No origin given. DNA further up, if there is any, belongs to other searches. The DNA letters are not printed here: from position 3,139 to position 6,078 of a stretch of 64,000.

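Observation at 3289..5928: Stand-alone SIR2 / P-loop NTPase / TPR-like gene carried as low-G+C cargo: candidate Avs/STAND-type NAD-depleting antiphage protein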

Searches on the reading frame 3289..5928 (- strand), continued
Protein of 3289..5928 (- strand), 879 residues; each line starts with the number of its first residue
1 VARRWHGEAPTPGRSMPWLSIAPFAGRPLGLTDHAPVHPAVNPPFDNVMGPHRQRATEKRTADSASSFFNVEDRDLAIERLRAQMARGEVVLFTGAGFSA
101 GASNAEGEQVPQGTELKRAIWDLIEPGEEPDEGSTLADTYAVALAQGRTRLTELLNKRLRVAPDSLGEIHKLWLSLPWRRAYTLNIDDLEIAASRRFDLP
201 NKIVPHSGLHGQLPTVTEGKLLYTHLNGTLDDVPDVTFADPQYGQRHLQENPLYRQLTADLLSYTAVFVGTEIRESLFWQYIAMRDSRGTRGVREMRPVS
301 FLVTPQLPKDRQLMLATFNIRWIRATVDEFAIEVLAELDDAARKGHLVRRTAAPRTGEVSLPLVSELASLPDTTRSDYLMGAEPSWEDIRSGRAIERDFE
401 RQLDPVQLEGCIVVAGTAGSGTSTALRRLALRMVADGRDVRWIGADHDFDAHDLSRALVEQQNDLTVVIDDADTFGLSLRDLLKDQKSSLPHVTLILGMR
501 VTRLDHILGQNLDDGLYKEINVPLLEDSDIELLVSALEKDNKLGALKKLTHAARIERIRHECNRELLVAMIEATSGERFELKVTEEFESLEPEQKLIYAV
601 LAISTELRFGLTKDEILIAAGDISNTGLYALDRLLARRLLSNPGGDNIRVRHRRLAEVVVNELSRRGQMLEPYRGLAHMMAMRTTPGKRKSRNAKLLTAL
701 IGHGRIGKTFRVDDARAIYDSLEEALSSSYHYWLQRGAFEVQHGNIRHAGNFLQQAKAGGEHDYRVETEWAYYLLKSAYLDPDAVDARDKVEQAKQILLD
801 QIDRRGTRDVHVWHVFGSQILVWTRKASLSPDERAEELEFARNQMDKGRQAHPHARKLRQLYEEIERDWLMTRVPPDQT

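Call 69: search_solved_structures(query=A1, max_evalue=1, show_alignments=2)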
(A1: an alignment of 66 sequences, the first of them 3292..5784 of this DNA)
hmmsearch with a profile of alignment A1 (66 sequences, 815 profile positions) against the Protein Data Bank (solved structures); distinct sequences matched with E-value up to 1: 61 (the best 60 are shown).
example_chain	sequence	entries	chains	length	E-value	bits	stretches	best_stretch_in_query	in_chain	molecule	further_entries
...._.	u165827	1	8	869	8.7e-21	76.9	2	4-202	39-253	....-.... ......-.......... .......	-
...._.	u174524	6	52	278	2.9e-14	55.4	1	6-259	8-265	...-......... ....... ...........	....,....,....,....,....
9xvc_H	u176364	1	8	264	5.6e-13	51.1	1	9-258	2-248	KomC(H146N), a SIR2-domain NADase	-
9v12_i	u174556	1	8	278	8.3e-13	50.5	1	6-259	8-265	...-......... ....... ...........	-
8zsf_D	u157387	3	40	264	1.5e-11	46.3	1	9-258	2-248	Sir2 family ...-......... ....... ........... | KomC, SIR2 domain protein, NADase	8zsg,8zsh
8zsi_E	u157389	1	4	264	1.6e-11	46.3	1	9-258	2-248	Sir2 family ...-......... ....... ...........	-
9nah_A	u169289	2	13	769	6.4e-10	41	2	6-205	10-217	SIR2 family protein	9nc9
6lhx_A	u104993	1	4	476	3e-09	38.8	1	8-276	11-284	ThsA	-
8bto_A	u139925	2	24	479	7.9e-08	34.1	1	8-276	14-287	NAD(+) hydrolase ThsA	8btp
8wc0_A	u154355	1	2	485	0.00082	20.8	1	8-215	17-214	NAD(+) hydrolase ThsA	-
7uxt_B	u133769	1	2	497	0.0016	19.8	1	5-208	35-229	USG protein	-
5l3r_B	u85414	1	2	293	0.0053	18.1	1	340-420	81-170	Cell division protein FtsY homolog, chloroplastic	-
3b9q_A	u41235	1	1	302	0.0055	18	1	340-420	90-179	Chloroplast SRP receptor homolog, alpha subunit CPFTSY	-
8rix_A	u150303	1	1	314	0.0059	17.9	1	340-419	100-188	Cell division protein FtsY homolog, chloroplastic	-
2og2_A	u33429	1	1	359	0.0077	17.6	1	340-419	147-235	Putative signal recognition particle receptor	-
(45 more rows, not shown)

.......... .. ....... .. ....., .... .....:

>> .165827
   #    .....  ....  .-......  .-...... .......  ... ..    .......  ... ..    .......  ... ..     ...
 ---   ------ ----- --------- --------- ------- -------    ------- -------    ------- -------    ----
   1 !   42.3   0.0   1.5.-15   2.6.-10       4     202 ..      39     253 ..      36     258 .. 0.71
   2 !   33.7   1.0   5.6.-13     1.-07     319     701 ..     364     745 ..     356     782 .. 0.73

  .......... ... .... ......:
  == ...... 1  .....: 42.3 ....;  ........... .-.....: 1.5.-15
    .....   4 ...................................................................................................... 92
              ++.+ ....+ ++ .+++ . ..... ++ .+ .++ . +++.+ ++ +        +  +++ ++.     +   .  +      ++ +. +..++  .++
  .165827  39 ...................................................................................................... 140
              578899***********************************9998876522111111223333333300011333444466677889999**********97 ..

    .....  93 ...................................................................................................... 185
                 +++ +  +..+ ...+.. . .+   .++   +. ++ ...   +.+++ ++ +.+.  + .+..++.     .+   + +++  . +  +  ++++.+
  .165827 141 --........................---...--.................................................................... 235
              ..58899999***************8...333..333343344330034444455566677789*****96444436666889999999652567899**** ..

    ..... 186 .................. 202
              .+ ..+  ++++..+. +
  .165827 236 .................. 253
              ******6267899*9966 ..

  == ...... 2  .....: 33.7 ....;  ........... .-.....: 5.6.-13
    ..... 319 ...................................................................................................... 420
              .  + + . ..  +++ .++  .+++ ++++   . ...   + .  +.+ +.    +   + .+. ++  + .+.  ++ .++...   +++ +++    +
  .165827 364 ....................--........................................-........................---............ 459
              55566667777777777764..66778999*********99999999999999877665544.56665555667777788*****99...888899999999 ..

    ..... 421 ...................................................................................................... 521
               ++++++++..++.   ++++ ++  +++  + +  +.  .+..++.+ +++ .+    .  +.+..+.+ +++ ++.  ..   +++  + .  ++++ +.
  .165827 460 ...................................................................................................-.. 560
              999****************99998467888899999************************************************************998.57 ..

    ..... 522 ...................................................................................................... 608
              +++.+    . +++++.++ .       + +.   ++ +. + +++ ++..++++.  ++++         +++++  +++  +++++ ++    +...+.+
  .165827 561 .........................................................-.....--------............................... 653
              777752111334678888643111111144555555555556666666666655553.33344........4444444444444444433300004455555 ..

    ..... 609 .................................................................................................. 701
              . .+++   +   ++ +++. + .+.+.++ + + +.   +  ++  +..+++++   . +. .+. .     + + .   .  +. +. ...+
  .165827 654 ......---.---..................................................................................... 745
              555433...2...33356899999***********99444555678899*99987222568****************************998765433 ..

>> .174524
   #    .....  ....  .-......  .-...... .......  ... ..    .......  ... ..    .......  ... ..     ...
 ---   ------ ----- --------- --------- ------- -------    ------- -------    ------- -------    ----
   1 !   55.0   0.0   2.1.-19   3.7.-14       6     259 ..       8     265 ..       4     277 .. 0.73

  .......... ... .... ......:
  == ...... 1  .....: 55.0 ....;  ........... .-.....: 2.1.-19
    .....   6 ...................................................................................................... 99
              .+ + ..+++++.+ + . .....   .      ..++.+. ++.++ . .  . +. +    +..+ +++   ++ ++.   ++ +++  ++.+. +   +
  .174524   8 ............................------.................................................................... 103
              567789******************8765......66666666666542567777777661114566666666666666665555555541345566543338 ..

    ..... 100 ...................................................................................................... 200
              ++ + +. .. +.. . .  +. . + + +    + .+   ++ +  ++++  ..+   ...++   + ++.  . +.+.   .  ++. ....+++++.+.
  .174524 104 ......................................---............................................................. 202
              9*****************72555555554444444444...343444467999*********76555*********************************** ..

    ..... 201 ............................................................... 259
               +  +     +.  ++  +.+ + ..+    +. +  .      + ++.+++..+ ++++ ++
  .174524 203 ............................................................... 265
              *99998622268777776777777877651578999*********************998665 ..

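Call 80: find_related_loci(query=A1, collection=viral_contigs, flank=8000)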
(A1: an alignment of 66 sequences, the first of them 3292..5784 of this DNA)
Query A1 (831 aa) in viral_contigs; peptide patterns used: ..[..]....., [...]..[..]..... (x = any residue, [..] = any of these).
30 stretches matched a pattern; 5 encode a relative of the query (tblastn E <= 1e-3); 5 distinct loci.
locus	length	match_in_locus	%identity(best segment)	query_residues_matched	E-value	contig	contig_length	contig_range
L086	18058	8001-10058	21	30-710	3e-20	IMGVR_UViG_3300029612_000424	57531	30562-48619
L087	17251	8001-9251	23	23-437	1e-16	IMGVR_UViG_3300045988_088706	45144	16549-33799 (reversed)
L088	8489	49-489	30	30-183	4e-10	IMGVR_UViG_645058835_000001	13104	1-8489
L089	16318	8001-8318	39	33-143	3e-9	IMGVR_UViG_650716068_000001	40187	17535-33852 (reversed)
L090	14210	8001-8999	26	33-382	1e-9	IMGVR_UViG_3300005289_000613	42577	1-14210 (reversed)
